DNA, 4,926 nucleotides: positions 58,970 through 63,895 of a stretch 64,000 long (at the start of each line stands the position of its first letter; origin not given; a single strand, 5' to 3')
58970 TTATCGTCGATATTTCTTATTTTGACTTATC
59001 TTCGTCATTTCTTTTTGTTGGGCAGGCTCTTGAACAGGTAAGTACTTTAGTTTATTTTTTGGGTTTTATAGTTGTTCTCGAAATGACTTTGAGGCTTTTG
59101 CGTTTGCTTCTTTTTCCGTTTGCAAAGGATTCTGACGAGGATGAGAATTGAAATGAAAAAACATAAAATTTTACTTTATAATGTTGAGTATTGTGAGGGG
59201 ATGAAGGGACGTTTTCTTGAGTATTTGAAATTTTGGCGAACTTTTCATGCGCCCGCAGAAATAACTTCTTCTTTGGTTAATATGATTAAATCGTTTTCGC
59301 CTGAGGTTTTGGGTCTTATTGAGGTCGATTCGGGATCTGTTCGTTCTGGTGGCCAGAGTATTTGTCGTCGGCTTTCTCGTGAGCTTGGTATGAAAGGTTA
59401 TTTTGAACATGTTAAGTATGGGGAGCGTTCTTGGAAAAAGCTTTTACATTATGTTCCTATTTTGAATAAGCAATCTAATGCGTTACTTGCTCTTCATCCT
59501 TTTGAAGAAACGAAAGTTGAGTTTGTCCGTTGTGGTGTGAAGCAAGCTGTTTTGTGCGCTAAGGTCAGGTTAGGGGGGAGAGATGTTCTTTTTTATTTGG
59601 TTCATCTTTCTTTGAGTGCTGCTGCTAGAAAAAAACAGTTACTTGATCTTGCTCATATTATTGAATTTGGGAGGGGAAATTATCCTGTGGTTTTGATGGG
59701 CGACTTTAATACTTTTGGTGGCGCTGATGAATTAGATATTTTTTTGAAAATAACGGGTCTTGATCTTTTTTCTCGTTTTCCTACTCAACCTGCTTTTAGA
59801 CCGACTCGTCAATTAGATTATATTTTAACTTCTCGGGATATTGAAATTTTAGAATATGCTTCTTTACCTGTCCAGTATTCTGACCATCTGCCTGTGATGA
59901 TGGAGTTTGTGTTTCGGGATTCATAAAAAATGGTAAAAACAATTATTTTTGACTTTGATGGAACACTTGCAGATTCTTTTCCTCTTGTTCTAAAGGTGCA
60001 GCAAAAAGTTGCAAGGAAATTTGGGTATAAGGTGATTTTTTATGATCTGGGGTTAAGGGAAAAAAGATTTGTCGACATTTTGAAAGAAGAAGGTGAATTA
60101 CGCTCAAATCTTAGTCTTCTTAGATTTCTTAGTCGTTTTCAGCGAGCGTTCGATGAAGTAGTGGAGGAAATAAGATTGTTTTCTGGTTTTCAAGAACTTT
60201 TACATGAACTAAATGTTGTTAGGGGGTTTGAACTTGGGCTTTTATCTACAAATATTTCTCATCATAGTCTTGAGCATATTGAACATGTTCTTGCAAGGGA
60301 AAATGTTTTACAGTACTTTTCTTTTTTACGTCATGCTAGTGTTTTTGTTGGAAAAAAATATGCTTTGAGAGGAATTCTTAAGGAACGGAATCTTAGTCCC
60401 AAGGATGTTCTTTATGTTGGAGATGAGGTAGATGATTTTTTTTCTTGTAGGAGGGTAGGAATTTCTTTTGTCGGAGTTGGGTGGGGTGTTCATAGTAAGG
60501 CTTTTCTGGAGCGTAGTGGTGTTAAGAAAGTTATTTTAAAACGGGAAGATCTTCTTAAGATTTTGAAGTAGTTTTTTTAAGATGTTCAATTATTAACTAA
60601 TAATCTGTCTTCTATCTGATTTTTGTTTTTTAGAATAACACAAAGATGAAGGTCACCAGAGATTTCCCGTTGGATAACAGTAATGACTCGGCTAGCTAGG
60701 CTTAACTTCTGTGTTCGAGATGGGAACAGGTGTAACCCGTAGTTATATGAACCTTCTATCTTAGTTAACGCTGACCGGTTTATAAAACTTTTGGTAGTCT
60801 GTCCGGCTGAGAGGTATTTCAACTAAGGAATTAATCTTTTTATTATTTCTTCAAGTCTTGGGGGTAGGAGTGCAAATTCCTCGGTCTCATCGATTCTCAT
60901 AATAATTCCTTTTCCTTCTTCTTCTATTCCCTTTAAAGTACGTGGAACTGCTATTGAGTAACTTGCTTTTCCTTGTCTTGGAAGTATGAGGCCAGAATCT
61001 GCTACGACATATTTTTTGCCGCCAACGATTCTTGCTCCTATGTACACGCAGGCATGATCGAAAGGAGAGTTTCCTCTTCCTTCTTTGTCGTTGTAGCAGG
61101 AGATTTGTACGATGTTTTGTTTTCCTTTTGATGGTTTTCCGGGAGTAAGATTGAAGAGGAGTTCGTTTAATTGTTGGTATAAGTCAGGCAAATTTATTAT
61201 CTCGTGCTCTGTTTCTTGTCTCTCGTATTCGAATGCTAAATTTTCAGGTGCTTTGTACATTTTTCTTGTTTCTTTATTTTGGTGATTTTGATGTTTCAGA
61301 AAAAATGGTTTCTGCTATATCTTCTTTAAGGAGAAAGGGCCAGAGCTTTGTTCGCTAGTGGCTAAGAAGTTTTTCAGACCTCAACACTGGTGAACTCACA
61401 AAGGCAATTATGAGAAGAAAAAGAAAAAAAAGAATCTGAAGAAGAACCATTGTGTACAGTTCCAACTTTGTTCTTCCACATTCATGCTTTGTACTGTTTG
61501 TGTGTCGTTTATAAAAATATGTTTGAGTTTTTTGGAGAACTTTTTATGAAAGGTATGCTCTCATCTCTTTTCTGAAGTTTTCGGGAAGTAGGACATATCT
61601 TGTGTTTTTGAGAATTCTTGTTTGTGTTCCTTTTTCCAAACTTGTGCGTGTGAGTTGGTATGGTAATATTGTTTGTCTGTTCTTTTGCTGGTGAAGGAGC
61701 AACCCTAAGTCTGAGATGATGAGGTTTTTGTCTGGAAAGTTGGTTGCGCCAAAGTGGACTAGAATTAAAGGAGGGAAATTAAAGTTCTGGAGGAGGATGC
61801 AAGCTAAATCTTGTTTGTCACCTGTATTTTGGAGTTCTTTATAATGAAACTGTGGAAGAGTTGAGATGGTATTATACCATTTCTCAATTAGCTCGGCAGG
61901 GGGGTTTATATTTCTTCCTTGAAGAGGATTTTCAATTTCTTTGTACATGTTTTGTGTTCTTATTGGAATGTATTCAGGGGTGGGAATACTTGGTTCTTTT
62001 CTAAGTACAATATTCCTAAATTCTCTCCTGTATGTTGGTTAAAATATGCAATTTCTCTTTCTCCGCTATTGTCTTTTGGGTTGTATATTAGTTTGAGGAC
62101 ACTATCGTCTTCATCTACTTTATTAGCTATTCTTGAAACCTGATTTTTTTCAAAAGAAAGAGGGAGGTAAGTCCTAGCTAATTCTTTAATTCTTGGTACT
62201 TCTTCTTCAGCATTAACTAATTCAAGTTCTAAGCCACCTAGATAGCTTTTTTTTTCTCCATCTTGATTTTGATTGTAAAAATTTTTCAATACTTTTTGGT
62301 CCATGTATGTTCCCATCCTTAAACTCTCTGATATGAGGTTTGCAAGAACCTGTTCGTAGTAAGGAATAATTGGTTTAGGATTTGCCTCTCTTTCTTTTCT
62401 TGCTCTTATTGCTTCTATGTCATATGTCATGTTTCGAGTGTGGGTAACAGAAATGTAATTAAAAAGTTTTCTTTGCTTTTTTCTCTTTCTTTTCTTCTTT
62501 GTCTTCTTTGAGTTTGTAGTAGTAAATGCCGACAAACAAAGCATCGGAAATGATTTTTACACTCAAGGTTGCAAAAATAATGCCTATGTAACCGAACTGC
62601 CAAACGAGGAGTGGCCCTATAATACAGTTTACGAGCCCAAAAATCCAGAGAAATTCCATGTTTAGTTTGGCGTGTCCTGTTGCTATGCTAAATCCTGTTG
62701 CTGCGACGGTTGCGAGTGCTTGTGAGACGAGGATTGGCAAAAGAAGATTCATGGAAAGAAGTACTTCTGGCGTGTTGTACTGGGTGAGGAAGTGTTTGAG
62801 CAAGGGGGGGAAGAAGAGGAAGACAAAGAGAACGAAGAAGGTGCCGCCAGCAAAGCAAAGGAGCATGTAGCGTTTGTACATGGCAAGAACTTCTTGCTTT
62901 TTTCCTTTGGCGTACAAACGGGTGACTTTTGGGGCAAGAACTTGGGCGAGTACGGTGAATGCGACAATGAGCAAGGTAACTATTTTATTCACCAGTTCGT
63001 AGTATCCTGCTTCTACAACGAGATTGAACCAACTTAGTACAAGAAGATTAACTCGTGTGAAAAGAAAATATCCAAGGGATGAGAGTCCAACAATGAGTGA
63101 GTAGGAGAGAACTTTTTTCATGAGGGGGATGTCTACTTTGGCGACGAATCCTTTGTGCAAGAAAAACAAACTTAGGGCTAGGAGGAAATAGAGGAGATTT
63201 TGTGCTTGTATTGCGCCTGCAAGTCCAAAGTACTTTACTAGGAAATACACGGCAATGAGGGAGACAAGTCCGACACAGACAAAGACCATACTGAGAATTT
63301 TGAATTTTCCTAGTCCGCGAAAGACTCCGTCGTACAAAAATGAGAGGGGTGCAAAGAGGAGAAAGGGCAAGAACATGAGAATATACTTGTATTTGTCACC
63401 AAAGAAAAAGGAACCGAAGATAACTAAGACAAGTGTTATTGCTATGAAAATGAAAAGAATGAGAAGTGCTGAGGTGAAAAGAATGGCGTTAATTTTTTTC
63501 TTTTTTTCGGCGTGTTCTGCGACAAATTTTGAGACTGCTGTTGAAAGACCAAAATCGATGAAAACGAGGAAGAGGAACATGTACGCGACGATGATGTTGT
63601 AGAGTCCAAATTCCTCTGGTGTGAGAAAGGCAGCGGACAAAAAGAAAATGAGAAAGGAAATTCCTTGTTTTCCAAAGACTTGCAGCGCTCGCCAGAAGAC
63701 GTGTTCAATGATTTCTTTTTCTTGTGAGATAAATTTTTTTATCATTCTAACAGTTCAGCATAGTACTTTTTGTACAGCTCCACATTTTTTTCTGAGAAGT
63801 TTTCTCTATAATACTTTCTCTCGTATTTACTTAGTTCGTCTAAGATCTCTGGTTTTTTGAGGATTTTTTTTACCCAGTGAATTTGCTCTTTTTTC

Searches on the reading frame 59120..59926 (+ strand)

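Call 34: search_protein_families(library=pfam, proteins=[window:59120-59926:+], max_evalue=0.001)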
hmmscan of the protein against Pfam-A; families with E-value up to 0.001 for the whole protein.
window:59120-59926:+ (268 aa): 1 family
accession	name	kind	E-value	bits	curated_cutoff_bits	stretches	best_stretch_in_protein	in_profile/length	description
PF03372.29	Exo_endo_phos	-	6.4e-14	52.7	24.5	1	51-256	21-225/225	Endonuclease/Exonuclease/phosphatase family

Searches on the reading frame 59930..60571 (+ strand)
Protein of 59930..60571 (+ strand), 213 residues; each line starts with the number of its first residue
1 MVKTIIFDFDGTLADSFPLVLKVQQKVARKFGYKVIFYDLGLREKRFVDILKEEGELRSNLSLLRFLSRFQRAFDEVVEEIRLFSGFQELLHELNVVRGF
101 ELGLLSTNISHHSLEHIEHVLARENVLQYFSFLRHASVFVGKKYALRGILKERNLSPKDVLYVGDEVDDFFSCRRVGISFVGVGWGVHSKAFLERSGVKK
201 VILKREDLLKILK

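Call 69: search_protein_families(library=pfam, proteins=[window:59930-60571:+], max_evalue=0.0001)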
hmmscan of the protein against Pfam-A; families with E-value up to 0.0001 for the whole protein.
window:59930-60571:+ (213 aa): 3 families
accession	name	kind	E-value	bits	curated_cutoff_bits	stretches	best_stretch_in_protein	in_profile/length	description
PF13419.12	HAD_2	-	6.6e-21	75.7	23.8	1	5-183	1-178/178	Haloacid dehalogenase-like hydrolase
PF00702.32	Hydrolase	-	3.7e-11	44.2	26.4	1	2-177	1-191/191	haloacid dehalogenase-like hydrolase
PF12710.13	HAD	-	2.5e-05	25.2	27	1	5-169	1-184/189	haloacid dehalogenase-like hydrolase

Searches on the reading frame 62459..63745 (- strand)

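Call 69: search_protein_families(library=pfam, proteins=[window:62459-63745:-], max_evalue=0.0001)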
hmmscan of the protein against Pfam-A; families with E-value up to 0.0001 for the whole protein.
window:62459-63745:- (428 aa): 2 families
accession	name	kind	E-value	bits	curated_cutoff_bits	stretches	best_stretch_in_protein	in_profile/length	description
PF01943.22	Polysacc_synt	-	6.8e-27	95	28.2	1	15-276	4-272/274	Polysaccharide biosynthesis protein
PF13440.11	Polysacc_synt_3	-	1.5e-07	31.4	23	1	39-292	4-256/293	Polysaccharide biosynthesis protein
